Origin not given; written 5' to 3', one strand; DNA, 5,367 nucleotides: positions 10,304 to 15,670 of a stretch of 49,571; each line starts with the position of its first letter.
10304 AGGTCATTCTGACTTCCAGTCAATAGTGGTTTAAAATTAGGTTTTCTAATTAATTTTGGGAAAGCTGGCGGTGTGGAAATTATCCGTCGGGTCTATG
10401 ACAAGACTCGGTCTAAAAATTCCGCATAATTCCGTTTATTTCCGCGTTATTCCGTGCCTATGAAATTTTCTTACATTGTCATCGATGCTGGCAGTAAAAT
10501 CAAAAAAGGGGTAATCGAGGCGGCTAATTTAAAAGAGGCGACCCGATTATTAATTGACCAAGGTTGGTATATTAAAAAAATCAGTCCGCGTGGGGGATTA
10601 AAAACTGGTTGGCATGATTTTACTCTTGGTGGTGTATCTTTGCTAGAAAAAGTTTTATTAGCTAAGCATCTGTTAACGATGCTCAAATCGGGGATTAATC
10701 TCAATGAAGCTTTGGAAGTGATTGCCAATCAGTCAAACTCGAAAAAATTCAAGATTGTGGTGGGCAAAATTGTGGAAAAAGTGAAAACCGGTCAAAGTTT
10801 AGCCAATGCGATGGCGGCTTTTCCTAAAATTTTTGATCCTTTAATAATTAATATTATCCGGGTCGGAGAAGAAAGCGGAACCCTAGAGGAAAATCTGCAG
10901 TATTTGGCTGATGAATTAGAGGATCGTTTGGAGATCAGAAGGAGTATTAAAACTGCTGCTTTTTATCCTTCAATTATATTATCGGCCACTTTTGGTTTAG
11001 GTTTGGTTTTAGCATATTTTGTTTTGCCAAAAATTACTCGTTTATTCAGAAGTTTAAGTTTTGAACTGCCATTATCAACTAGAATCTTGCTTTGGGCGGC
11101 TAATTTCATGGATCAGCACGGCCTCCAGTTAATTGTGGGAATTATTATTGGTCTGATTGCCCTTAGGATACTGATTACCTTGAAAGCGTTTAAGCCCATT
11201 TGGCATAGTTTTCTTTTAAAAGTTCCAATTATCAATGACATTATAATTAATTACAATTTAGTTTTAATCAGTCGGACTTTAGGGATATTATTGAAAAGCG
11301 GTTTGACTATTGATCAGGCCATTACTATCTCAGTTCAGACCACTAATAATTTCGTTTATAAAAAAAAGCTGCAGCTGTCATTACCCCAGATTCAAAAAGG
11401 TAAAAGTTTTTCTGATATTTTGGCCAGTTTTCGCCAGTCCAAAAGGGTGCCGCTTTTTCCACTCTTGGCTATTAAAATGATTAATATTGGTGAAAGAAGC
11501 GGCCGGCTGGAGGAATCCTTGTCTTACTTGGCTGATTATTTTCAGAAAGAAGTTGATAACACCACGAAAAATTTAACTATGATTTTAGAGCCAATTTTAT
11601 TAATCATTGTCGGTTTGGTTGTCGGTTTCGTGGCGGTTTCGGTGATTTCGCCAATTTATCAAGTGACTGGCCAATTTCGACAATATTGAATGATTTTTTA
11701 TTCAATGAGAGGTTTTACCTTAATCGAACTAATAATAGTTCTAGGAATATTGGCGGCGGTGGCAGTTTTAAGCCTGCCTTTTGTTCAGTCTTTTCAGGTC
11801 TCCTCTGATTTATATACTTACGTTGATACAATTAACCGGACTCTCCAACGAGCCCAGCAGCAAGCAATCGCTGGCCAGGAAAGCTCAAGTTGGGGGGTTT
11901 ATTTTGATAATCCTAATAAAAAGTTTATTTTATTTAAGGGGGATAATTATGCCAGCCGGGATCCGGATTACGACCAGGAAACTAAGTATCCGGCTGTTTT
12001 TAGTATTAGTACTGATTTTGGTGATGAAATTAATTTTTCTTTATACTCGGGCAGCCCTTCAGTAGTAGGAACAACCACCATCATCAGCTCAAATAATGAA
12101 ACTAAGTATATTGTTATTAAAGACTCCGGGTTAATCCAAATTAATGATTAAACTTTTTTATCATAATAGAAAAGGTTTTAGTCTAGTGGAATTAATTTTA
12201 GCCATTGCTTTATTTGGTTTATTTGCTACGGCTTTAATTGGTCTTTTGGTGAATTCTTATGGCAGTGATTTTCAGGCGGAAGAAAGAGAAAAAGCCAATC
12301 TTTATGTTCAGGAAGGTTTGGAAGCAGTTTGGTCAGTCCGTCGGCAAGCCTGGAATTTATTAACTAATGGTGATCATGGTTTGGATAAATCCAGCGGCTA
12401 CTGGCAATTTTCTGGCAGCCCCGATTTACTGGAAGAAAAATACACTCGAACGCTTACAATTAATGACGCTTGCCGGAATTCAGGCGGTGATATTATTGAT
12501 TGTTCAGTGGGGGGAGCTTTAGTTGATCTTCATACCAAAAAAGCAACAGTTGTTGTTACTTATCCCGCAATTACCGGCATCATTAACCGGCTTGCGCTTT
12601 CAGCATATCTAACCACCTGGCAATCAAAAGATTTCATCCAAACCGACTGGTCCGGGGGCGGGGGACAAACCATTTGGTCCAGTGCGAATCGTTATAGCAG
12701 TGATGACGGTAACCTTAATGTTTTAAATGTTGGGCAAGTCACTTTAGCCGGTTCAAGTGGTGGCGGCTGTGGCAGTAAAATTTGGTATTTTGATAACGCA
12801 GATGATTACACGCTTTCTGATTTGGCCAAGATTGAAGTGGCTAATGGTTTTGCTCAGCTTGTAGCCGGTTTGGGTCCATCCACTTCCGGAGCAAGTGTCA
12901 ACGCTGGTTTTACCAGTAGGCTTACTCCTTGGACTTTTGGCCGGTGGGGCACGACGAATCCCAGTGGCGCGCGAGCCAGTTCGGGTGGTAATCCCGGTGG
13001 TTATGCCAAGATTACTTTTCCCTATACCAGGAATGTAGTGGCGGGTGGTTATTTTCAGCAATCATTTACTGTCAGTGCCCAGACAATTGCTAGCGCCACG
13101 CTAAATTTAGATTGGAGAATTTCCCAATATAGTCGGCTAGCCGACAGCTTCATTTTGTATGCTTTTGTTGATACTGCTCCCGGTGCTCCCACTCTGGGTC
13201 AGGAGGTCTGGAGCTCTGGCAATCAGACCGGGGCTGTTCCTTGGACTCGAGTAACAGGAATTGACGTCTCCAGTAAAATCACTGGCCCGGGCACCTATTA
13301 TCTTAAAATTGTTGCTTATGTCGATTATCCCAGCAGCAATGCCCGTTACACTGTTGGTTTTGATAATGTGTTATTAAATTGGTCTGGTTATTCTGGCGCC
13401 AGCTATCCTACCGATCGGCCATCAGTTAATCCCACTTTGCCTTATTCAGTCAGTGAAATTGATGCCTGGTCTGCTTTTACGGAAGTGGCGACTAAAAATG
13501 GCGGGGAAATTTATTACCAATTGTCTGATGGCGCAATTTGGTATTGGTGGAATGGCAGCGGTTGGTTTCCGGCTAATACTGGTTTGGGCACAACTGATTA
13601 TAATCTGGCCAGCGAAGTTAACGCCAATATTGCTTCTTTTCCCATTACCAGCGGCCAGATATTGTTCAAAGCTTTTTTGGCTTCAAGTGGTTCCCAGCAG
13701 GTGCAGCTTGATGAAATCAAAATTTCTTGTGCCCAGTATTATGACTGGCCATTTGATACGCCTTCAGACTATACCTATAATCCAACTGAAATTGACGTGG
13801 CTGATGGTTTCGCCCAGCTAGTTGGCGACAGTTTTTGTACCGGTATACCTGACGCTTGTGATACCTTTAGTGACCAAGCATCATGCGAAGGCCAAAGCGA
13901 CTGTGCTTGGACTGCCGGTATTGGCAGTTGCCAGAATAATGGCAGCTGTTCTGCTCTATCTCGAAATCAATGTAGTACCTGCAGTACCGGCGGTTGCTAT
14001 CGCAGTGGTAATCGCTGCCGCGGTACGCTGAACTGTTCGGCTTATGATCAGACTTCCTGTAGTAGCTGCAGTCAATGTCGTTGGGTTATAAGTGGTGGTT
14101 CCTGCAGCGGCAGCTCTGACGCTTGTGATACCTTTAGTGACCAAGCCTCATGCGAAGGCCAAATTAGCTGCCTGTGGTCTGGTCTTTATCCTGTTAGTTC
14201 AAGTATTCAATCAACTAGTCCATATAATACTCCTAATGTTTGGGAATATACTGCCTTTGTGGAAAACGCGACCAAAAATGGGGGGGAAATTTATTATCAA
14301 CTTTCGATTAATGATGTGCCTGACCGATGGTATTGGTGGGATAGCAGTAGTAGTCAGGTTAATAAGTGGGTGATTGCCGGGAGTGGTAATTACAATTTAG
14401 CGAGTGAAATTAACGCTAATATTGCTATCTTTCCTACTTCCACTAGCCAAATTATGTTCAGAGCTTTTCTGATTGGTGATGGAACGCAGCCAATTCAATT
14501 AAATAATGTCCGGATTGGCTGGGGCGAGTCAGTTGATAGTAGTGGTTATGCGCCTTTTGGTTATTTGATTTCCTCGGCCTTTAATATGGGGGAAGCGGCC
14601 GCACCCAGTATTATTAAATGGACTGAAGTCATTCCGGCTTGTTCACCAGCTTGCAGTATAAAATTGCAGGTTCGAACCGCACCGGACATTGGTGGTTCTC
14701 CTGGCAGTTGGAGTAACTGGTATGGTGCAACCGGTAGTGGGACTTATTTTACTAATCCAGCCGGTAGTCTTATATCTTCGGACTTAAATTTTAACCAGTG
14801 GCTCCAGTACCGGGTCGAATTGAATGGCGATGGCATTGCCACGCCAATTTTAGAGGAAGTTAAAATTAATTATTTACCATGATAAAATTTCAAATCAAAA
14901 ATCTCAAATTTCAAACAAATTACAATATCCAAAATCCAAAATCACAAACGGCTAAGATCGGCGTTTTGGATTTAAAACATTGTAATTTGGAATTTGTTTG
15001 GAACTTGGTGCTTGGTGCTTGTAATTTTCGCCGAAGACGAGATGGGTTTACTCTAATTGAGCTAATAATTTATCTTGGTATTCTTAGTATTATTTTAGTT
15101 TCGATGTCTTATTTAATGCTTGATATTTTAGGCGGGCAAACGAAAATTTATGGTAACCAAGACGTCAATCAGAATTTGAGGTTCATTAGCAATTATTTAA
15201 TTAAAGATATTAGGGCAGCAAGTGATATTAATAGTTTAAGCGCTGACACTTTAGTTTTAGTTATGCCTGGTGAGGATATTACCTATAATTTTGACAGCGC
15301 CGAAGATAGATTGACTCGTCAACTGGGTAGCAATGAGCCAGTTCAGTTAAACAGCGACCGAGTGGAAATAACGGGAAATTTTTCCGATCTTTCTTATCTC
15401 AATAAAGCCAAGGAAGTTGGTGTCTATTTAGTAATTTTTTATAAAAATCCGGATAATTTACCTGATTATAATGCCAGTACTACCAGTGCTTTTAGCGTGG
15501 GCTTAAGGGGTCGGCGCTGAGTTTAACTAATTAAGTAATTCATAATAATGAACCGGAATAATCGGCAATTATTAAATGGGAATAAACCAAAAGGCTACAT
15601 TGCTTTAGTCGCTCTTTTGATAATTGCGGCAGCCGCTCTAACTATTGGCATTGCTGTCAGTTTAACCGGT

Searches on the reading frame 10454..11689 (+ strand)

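Call 63: search_protein_families(library=pfam, proteins=[window:10454-11689:+], max_evalue=0.0001)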
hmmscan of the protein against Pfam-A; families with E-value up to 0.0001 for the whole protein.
window:10454-11689:+ (411 aa): 1 family
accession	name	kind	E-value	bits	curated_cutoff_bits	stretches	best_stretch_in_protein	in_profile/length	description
PF00482.28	T2SSF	-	7.8e-55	184.6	25.2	2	70-192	2-125/125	Type II secretion system (T2SS), protein F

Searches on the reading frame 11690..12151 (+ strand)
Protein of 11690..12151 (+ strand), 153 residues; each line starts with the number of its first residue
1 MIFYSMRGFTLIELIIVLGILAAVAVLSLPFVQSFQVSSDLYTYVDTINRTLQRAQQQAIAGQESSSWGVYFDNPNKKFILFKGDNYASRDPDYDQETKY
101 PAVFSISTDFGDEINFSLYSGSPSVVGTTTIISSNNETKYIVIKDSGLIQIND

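Call 64: search_protein_families(library=pfam, proteins=[window:11690-12151:+], max_evalue=0.0001)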
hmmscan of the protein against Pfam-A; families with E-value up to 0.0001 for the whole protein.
window:11690-12151:+ (153 aa): 1 family
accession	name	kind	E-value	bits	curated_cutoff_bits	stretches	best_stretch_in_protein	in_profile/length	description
PF07963.17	N_methyl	-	3.5e-05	23.6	21.2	1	7-27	5-25/27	Prokaryotic N-terminal methylation motif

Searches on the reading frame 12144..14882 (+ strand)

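Call 64: search_protein_families(library=pfam, proteins=[window:12144-14882:+], max_evalue=0.0001)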
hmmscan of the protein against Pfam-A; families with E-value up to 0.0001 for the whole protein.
window:12144-14882:+ (912 aa): 1 family
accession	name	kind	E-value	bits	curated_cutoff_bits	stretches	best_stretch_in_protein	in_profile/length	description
PF07963.17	N_methyl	-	2.3e-06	27.4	21.2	1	7-31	2-26/27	Prokaryotic N-terminal methylation motif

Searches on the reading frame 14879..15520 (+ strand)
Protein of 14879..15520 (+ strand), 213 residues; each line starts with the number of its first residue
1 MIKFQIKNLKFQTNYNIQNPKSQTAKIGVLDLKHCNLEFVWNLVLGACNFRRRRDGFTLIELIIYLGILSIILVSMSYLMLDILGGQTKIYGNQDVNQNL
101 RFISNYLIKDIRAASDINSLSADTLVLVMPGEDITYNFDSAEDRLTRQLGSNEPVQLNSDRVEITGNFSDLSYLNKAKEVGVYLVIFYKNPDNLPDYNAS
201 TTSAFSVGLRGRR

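Call 64: search_protein_families(library=pfam, proteins=[window:14879-15520:+], max_evalue=0.0001)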
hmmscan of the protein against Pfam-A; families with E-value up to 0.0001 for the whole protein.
window:14879-15520:+ (213 aa): 1 family
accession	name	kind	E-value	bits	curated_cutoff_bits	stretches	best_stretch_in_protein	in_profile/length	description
PF07963.17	N_methyl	-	5.1e-07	29.4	21.2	1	51-75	1-25/27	Prokaryotic N-terminal methylation motif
